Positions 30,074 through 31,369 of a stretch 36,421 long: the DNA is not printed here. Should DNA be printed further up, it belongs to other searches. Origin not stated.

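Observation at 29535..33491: Four-gene module: GAF histidine kinase, NarL-type regulator, stand-alone DnaB-C/RecA-like ATPase and ICMT-family membrane methyltransferase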

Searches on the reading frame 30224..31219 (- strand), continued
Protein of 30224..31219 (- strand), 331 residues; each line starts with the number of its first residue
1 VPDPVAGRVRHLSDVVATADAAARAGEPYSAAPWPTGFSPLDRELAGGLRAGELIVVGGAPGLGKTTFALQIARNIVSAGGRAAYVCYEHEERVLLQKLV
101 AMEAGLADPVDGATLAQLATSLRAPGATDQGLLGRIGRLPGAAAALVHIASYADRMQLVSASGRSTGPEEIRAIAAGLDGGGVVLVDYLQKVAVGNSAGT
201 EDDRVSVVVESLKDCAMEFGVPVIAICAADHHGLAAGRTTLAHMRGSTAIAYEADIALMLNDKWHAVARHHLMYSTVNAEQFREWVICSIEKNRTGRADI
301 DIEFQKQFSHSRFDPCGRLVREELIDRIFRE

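Call 29: predict_structure(alignment_id=A1)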
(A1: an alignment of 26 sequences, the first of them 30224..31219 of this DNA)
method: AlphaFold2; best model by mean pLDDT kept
length: 331 residues; sequences in the alignment: 26
mean_pLDDT: 88.7   pTM: 0.88
mean pLDDT of the five models: 88.7, 87.6, 74.9, 72.5, 67.4
residues with pLDDT >= 90: 231; 70-90: 67; 50-70: 18; < 50: 15
segments of 3 or more residues with pLDDT < 50: 1-7, 324-331
pLDDT, mean of each block of 10 residues (from residue 1): 49 87 80 91 95 96 96 97 96 96 95 96 78 91 96 96 95 91 94 85 93 96 96 86 94 97 81 65 93 93 96 94 50 34
secondary structure, 60 per line:
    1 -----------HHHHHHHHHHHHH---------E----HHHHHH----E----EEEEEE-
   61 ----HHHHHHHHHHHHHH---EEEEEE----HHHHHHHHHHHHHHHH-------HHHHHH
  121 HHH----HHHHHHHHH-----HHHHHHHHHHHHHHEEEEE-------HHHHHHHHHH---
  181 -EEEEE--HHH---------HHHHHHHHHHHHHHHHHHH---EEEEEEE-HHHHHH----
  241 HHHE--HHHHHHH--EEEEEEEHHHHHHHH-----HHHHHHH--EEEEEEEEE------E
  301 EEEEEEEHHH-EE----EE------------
elements in order: H12-24 H39-44 E54-59 H65-78 E82-87 H92-107 H115-123 H128-136 H142-155 E156-160 H168-177 E182-186 H201-219 E223-229 H231-236 H247-253 E256-262 H263-270 H276-282 E285-293 E300-307

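Call 33: fold_search(model_id=the predicted structure, library=pdb)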
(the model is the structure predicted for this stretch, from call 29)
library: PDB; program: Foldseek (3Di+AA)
matches with E <= 10: 1901; with E <= 0.001: 948
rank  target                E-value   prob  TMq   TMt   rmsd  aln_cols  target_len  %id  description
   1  4esv_H                2.9e-19  1.00  0.70  0.55   5.5       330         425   22  A New Twist on the Translocation Mechanism of Helicases from the Structure of DnaB with its Substrates (released 2012-10-24)
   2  4esv_G                5.3e-19  1.00  0.68  0.54   8.3       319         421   22  A New Twist on the Translocation Mechanism of Helicases from the Structure of DnaB with its Substrates (released 2012-10-24)
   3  4esv_B                1.3e-18  1.00  0.70  0.55   5.5       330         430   22  A New Twist on the Translocation Mechanism of Helicases from the Structure of DnaB with its Substrates (released 2012-10-24)
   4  4esv_C                2.6e-18  1.00  0.71  0.55   4.2       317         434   23  A New Twist on the Translocation Mechanism of Helicases from the Structure of DnaB with its Substrates (released 2012-10-24)
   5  4esv_I                2.6e-18  1.00  0.71  0.57   3.9       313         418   22  A New Twist on the Translocation Mechanism of Helicases from the Structure of DnaB with its Substrates (released 2012-10-24)
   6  4esv_J                2.7e-18  1.00  0.70  0.57   4.2       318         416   23  A New Twist on the Translocation Mechanism of Helicases from the Structure of DnaB with its Substrates (released 2012-10-24)
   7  4esv_K                2.7e-18  1.00  0.69  0.55   4.4       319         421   23  A New Twist on the Translocation Mechanism of Helicases from the Structure of DnaB with its Substrates (released 2012-10-24)
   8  4esv_F                3.7e-18  1.00  0.70  0.56   4.6       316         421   23  A New Twist on the Translocation Mechanism of Helicases from the Structure of DnaB with its Substrates (released 2012-10-24)
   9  4esv_E                5.6e-18  1.00  0.70  0.57   4.3       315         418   22  A New Twist on the Translocation Mechanism of Helicases from the Structure of DnaB with its Substrates (released 2012-10-24)
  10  4esv_A                5.6e-18  1.00  0.67  0.54  10.1       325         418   23  A New Twist on the Translocation Mechanism of Helicases from the Structure of DnaB with its Substrates (released 2012-10-24)
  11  7t22_A                8.4e-18  1.00  0.71  0.54   4.6       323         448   20  E. coli DnaB bound to three DnaG C-terminal domains, ssDNA, ADP and AlF4 (released 2023-01-18)
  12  9dls_D                1.1e-17  1.00  0.71  0.54   4.2       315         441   21  Vibrio cholerae DnaB (released 2025-07-16)
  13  8a3v_A                1.8e-17  1.00  0.70  0.52   4.5       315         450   21  Crystal structure of the Vibrio cholerae replicative helicase (VcDnaB) in complex with its loader protein (VcDciA) (released 2023-02-15)
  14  8a3v_B                2.3e-17  1.00  0.70  0.53   4.4       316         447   21  Crystal structure of the Vibrio cholerae replicative helicase (VcDnaB) in complex with its loader protein (VcDciA) (released 2023-02-15)
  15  4esv_L                2.4e-17  1.00  0.70  0.56   4.0       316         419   23  A New Twist on the Translocation Mechanism of Helicases from the Structure of DnaB with its Substrates (released 2012-10-24)
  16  4esv_D                2.9e-17  1.00  0.70  0.55   4.7       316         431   24  A New Twist on the Translocation Mechanism of Helicases from the Structure of DnaB with its Substrates (released 2012-10-24)
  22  2r6a_A                2.4e-16  1.00  0.65  0.52   9.7       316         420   22  Crystal Form BH1 (released 2007-11-06)
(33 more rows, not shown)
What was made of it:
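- On DnaB replicative helicase: Foldseek gives DnaB at 2.9e-19 (call 33).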

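Call 35: list_cluster_members(proteins=[P0072, P0116, P0065, P0005, P0061])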
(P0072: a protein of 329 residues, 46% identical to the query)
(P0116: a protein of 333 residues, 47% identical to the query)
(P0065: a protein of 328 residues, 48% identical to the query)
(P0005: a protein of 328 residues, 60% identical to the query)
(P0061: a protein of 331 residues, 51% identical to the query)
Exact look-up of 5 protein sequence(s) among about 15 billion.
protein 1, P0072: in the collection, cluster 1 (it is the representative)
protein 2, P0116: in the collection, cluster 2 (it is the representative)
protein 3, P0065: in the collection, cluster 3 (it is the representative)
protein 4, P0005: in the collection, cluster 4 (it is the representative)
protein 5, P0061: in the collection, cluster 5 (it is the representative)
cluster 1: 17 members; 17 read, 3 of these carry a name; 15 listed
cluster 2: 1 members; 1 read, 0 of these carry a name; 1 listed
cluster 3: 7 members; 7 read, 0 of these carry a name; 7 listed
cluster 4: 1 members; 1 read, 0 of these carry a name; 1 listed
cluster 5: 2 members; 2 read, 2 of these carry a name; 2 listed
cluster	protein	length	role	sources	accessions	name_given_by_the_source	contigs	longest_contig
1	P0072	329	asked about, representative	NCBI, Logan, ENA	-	-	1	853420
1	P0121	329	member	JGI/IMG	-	replicative DNA helicase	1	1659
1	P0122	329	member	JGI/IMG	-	replicative DNA helicase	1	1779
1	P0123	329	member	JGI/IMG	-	replicative DNA helicase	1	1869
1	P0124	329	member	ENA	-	-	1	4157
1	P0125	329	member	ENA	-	-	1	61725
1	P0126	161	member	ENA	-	-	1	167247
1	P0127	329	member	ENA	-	-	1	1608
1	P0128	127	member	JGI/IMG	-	-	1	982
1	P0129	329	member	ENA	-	-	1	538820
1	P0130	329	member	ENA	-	-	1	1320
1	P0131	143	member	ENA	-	-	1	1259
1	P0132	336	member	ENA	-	-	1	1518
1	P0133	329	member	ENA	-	-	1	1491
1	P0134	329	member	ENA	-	-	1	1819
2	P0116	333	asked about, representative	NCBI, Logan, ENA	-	-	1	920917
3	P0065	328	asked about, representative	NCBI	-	-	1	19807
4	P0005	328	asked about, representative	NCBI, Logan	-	-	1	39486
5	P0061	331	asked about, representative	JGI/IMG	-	replicative DNA helicase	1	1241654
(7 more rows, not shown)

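Call 51: search_solved_structures(query=window:30224-31219:-, max_evalue=0.001, show_alignments=3)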
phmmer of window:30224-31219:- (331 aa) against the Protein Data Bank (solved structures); distinct sequences matched with E-value up to 0.001: 59.
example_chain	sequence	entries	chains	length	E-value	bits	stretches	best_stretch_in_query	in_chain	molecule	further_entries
3cmu_A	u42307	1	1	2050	4.7e-17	65.4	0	35-139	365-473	Protein recA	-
3cmt_A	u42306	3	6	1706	1.7e-14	56.9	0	35-139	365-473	Protein recA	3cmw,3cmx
2vye_A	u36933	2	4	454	1.4e-13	53.9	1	33-263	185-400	REPLICATIVE DNA HELICASE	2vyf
2r6a_A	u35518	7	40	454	1.5e-13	53.8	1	33-263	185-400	Replicative helicase | Replicative DNA helicase DnaB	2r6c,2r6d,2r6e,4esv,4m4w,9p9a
3cmv_A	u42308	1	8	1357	1.2e-11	47.6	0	35-139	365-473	Protein recA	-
7t22_A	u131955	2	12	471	6.2e-11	45.2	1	34-260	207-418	Replicative DNA helicase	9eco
6bbm_A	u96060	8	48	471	7.5e-11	45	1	34-260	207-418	Replicative DNA helicase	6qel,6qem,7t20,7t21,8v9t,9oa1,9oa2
6kza_A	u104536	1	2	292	9e-11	44.7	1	34-260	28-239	Replicative DNA helicase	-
2q6t_A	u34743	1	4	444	1.8e-10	43.7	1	34-264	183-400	DnaB replication fork helicase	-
9dls_A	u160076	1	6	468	2.7e-10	43.2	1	35-260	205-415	Replicative DNA helicase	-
6t66_A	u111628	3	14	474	2.8e-10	43.1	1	35-260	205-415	Replicative DNA helicase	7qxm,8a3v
4nmn_A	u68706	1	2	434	7.2e-10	41.8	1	34-103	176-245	Replicative DNA helicase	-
8zn5_B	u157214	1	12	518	1.6e-08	37.3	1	31-135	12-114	KaiC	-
4a1f_A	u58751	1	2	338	1.1e-07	34.5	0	33-79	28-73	REPLICATIVE DNA HELICASE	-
4zc0_A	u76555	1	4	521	4e-07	32.7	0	33-79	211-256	Replicative DNA helicase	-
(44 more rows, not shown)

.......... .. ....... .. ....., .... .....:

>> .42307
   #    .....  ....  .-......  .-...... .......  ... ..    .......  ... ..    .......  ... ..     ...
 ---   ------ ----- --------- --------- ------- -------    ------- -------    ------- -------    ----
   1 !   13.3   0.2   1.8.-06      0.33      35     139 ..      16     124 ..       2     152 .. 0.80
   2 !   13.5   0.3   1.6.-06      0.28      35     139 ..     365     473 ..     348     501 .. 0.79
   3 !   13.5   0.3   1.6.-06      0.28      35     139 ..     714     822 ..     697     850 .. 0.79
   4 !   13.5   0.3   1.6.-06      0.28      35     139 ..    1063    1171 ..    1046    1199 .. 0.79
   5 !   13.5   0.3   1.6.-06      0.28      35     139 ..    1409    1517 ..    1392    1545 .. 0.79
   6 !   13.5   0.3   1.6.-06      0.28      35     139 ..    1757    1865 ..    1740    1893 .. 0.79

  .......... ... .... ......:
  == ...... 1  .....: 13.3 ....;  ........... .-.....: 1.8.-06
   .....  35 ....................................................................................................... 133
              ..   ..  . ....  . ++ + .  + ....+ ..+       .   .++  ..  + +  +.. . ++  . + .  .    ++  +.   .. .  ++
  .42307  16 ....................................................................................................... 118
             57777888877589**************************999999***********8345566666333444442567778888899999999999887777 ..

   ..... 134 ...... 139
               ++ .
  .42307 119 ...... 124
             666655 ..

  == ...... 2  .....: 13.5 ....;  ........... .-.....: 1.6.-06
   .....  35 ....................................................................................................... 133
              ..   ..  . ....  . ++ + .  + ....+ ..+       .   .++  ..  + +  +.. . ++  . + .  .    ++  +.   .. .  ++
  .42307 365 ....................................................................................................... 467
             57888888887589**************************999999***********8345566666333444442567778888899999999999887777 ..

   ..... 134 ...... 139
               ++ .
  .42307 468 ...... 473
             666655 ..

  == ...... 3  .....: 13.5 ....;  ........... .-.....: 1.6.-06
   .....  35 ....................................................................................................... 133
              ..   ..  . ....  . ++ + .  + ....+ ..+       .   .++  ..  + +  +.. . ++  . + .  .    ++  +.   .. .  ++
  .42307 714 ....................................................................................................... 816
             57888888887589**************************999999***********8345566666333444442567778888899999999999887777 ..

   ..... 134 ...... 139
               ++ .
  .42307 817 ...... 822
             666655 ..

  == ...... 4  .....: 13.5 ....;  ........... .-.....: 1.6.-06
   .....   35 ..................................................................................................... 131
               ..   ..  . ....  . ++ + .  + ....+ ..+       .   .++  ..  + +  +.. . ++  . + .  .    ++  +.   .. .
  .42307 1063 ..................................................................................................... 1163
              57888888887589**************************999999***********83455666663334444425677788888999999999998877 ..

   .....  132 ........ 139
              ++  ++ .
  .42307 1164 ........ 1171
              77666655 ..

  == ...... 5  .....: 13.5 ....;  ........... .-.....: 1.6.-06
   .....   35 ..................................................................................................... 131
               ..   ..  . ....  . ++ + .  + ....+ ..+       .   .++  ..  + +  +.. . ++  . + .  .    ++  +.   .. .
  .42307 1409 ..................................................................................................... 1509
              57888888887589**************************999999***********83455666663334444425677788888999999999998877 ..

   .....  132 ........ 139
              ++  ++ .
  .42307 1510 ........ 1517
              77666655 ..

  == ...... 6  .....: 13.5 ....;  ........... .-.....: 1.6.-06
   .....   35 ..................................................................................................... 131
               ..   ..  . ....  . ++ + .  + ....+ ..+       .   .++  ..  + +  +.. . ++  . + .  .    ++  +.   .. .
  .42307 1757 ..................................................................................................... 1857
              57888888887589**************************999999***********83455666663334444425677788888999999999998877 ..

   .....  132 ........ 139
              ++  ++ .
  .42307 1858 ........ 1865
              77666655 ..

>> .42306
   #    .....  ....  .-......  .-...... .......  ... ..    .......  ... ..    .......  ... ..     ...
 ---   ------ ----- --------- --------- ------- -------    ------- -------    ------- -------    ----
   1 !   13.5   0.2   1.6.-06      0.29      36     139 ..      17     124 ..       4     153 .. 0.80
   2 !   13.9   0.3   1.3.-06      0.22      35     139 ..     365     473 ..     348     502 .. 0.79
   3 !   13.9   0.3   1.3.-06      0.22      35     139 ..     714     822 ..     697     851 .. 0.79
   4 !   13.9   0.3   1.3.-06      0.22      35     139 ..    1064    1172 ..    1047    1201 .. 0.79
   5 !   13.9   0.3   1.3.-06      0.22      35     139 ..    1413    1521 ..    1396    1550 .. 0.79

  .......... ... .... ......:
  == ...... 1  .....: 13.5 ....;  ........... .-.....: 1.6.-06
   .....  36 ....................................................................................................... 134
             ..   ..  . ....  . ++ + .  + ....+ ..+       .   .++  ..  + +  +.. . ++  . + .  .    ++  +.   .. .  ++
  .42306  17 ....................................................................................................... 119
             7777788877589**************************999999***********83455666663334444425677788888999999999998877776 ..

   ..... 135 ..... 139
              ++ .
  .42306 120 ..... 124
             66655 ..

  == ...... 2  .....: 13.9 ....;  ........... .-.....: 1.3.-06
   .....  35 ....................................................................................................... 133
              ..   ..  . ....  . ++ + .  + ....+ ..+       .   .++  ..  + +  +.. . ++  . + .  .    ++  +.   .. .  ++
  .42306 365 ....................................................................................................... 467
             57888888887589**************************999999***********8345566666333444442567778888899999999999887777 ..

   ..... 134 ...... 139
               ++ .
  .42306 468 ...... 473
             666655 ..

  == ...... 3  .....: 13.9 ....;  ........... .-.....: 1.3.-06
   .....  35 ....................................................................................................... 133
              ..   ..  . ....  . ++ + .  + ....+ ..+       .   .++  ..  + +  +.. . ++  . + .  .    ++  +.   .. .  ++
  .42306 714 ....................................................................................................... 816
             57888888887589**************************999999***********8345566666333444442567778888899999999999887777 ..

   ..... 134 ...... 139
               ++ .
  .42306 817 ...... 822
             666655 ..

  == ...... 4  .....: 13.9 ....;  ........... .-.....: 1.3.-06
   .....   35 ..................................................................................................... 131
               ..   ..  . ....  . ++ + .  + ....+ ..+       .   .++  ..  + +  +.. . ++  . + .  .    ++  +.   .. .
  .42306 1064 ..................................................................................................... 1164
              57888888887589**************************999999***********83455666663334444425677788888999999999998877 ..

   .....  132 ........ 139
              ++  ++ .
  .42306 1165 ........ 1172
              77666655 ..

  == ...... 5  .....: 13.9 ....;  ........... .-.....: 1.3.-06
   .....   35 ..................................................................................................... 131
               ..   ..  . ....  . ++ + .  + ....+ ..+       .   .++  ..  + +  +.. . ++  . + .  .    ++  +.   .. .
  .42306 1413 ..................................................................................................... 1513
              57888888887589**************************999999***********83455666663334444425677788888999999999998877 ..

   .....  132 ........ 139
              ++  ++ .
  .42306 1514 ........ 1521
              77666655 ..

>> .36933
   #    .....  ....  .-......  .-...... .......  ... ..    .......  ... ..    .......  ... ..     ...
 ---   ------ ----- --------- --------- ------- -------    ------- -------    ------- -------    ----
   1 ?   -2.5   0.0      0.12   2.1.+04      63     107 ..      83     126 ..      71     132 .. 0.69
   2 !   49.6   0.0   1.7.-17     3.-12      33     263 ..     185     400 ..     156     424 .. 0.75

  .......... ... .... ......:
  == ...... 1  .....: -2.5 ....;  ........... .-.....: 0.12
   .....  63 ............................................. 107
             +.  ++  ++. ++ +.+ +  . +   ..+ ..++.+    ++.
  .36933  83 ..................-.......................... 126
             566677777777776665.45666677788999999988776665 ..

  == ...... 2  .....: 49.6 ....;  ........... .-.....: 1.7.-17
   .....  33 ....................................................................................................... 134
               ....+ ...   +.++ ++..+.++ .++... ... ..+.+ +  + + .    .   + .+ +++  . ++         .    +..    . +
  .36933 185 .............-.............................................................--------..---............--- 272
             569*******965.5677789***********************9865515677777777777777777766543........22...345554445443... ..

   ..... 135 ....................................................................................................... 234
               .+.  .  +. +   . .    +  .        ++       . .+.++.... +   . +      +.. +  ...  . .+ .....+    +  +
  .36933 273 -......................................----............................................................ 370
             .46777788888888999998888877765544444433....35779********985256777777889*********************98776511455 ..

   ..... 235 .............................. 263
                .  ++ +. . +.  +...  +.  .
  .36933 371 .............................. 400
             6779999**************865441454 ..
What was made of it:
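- The ATPase is closer to DnaB than to FlaH or KaiC, and it keeps part of DnaB's DNA-binding loop motif (call 51).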
